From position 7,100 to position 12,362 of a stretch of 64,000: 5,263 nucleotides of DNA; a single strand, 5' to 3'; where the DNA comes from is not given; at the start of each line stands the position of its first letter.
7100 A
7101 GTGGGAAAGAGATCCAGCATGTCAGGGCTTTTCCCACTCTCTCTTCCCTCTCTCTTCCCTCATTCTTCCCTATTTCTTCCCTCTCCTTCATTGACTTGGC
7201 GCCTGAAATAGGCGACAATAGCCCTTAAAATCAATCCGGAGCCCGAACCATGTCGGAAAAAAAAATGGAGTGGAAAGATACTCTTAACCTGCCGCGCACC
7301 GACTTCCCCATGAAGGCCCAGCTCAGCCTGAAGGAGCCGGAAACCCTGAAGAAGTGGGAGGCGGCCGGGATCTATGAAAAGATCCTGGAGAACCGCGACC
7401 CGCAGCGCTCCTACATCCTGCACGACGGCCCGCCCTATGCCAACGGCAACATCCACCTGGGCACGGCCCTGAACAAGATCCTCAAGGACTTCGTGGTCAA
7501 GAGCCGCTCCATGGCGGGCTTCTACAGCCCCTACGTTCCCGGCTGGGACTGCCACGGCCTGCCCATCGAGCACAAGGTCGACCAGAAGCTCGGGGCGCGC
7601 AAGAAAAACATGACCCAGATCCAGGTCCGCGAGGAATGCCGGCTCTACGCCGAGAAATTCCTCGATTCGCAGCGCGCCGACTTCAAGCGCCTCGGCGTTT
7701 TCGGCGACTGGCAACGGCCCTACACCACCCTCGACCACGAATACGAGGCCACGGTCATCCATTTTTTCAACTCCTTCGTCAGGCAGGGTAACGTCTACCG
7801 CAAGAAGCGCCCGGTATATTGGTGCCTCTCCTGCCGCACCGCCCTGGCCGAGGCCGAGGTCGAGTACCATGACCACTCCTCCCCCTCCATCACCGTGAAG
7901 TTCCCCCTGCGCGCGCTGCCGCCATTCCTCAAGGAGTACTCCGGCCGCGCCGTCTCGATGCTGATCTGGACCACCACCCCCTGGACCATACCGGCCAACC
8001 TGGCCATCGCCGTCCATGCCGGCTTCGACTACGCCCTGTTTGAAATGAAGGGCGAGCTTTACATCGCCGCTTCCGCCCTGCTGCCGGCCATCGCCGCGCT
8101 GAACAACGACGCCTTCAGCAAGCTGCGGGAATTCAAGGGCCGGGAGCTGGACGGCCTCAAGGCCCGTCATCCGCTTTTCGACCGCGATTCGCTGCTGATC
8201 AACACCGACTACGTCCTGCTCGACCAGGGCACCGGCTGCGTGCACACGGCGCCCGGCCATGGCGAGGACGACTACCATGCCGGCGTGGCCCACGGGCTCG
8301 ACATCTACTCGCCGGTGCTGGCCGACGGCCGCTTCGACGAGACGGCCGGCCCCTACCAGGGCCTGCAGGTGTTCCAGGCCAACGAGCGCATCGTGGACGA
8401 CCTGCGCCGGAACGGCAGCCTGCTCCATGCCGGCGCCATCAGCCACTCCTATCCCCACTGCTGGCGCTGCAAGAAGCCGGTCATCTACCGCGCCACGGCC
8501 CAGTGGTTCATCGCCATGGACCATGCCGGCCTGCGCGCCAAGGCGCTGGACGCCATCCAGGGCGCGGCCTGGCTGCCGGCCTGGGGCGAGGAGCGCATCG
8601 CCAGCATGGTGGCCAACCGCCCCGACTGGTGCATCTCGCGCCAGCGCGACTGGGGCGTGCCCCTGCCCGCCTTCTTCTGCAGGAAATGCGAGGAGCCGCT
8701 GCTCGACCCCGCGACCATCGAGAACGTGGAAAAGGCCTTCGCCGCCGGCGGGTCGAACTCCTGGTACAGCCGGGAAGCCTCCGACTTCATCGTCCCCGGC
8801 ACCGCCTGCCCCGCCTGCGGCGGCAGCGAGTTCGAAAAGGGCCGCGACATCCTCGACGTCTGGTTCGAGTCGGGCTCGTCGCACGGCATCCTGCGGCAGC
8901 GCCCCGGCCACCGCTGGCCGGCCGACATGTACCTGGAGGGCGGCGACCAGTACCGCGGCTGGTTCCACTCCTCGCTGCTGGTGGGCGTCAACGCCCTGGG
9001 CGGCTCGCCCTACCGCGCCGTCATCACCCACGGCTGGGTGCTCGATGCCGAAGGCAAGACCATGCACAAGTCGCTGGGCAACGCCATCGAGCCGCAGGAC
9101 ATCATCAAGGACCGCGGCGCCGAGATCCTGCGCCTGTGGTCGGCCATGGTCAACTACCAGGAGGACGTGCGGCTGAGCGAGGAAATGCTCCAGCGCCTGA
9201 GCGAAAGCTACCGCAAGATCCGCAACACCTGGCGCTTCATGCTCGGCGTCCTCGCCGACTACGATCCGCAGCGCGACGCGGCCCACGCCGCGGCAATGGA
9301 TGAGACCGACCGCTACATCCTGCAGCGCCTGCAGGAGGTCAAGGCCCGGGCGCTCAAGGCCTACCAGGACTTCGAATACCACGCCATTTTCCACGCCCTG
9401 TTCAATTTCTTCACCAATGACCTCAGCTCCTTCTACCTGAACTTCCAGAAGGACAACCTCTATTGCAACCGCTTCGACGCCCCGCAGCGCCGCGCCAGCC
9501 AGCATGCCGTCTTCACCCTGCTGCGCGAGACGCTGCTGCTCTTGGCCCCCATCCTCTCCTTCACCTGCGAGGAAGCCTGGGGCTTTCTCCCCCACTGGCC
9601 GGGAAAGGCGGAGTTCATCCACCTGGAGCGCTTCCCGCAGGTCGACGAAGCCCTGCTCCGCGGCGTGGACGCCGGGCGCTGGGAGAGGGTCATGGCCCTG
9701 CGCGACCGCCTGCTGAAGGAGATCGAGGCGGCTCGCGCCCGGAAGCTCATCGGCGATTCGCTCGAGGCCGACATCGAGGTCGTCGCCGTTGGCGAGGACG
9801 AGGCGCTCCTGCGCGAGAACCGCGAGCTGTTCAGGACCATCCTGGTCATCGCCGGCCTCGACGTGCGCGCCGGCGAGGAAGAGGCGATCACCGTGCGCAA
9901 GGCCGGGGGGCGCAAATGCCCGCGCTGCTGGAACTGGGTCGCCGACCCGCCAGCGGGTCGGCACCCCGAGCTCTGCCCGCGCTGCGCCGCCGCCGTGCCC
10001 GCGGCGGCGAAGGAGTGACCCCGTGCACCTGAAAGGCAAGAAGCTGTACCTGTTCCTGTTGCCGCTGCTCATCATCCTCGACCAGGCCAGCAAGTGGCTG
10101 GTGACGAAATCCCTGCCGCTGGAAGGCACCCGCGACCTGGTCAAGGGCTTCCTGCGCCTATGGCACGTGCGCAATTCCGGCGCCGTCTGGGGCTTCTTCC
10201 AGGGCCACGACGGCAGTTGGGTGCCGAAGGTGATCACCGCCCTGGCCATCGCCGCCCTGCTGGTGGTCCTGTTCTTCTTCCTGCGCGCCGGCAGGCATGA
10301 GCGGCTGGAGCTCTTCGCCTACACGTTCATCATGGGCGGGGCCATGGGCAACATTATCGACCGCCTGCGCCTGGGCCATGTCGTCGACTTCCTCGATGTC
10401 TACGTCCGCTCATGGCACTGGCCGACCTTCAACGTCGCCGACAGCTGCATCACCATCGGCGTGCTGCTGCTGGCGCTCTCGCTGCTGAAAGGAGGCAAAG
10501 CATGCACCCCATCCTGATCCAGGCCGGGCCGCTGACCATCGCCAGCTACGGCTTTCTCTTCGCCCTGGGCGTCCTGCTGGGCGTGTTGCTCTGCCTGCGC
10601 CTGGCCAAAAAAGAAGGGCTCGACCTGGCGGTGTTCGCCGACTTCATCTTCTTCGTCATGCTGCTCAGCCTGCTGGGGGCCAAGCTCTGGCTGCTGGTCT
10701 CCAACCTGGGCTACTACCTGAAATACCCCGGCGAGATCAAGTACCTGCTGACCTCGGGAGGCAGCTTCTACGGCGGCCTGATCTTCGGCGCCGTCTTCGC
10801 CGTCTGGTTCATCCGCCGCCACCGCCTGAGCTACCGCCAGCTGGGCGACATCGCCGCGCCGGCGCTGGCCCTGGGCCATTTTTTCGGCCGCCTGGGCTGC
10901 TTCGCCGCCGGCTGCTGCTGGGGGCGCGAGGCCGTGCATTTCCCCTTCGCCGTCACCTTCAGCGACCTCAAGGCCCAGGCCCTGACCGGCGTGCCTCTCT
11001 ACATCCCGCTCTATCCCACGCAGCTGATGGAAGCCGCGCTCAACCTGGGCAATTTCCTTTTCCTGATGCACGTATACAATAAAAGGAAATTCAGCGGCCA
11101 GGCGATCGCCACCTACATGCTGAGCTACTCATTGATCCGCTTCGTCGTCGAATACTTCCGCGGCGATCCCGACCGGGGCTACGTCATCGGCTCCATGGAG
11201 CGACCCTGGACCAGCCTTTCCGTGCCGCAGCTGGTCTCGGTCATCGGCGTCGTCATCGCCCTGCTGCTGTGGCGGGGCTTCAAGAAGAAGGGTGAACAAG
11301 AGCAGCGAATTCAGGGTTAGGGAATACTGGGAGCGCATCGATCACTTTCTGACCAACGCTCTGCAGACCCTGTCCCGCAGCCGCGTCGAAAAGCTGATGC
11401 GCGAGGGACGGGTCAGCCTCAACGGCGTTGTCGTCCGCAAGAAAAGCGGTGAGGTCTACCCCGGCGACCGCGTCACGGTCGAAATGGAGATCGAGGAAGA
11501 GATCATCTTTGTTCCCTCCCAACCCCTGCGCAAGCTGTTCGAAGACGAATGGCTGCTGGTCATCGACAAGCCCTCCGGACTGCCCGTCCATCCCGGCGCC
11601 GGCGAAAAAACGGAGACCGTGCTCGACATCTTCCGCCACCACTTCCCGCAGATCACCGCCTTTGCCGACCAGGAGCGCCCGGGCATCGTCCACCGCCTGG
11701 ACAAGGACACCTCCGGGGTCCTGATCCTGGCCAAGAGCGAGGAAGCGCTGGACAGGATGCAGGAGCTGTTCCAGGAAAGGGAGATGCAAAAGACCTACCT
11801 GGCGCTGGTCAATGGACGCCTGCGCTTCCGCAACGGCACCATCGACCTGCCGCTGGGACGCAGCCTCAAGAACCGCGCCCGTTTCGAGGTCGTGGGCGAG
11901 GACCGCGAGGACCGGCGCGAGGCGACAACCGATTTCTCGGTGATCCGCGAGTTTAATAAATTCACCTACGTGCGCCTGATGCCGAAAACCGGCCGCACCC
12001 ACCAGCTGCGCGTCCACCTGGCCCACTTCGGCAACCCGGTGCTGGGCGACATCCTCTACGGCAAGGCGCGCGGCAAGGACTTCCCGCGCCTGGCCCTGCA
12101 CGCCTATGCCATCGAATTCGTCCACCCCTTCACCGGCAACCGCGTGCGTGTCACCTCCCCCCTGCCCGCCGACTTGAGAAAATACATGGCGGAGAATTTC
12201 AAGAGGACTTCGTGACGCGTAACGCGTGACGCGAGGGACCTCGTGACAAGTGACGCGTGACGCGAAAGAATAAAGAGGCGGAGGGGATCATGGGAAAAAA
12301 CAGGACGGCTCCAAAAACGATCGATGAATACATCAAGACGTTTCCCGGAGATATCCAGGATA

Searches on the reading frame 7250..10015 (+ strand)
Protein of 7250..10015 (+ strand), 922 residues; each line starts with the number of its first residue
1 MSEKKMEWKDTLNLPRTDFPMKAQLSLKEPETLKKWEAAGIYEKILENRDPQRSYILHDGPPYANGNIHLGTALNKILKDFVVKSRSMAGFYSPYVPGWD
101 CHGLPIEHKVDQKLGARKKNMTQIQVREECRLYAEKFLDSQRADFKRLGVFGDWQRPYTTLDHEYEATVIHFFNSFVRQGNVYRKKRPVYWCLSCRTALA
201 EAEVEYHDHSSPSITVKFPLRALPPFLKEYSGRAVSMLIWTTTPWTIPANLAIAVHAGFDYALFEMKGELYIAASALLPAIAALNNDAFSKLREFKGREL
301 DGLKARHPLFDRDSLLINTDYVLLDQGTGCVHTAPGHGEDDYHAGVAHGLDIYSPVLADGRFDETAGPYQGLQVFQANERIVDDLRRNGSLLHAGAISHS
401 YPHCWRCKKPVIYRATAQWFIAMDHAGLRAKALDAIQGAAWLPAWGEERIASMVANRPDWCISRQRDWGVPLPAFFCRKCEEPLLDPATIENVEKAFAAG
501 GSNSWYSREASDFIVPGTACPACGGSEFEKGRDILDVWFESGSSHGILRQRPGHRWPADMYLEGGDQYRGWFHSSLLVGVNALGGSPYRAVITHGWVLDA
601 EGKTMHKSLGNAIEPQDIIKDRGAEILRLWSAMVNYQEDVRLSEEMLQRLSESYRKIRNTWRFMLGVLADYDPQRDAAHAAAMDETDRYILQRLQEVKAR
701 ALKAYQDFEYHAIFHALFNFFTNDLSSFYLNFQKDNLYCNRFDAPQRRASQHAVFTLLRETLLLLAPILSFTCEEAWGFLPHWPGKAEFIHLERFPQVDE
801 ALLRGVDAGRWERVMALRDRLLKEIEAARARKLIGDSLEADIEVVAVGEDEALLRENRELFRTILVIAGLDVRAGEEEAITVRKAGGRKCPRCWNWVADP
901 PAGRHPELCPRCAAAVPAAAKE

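Call 66: search_protein_families(library=pfam, proteins=[window:7250-10015:+], max_evalue=0.00001)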
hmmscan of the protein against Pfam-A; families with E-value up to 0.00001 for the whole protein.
window:7250-10015:+ (922 aa): 3 families
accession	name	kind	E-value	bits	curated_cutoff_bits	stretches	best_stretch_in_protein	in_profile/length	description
PF00133.28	tRNA-synt_1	-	2.6e-132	441.9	22.7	1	32-643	2-414/414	tRNA synthetases class I (I, L, M and V)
PF08264.19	Anticodon_1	-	2.2e-30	105.9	25.1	1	687-843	1-147/148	Anticodon-binding domain of tRNA ligase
PF09334.17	tRNA-synt_1g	-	1.9e-20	73.5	20.1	1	62-205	8-136/391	tRNA synthetases class I (M)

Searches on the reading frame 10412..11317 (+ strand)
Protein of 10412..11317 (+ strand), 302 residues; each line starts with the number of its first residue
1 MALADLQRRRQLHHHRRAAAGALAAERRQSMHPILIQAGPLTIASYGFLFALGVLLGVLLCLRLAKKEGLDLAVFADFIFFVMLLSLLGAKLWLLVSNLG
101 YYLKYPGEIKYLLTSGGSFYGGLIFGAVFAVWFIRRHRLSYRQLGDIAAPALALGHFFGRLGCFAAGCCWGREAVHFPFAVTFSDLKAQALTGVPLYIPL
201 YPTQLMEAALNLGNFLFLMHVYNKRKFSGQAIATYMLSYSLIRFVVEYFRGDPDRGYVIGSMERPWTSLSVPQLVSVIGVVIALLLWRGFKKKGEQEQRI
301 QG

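Call 66: search_protein_families(library=pfam, proteins=[window:10412-11317:+], max_evalue=0.00001)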
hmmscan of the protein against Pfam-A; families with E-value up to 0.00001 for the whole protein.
window:10412-11317:+ (302 aa): 1 family
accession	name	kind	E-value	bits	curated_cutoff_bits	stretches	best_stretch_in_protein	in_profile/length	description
PF01790.23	LGT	-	1.3e-53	182.3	24.9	1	33-287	1-238/240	Prolipoprotein diacylglyceryl transferase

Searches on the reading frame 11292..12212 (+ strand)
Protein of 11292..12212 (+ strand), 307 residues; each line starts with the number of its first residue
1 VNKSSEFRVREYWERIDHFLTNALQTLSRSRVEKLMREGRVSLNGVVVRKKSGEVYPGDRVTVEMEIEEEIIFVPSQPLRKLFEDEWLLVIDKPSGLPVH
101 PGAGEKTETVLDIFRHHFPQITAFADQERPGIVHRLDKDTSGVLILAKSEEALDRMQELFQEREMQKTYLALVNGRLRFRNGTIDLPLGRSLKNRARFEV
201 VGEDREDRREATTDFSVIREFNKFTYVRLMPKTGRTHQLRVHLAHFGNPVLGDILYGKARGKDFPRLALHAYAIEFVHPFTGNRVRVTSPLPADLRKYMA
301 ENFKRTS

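Call 66: search_protein_families(library=pfam, proteins=[window:11292-12212:+], max_evalue=0.00001)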
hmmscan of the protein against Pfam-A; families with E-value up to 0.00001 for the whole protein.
window:11292-12212:+ (307 aa): 2 families
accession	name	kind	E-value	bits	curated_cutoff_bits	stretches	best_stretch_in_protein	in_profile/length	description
PF00849.27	PseudoU_synth_2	-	1e-34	120.4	26.8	1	88-245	2-152/152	RNA pseudouridylate synthase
PF01479.30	S4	-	3.1e-07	30.5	22.8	1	14-61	1-48/48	S4 domain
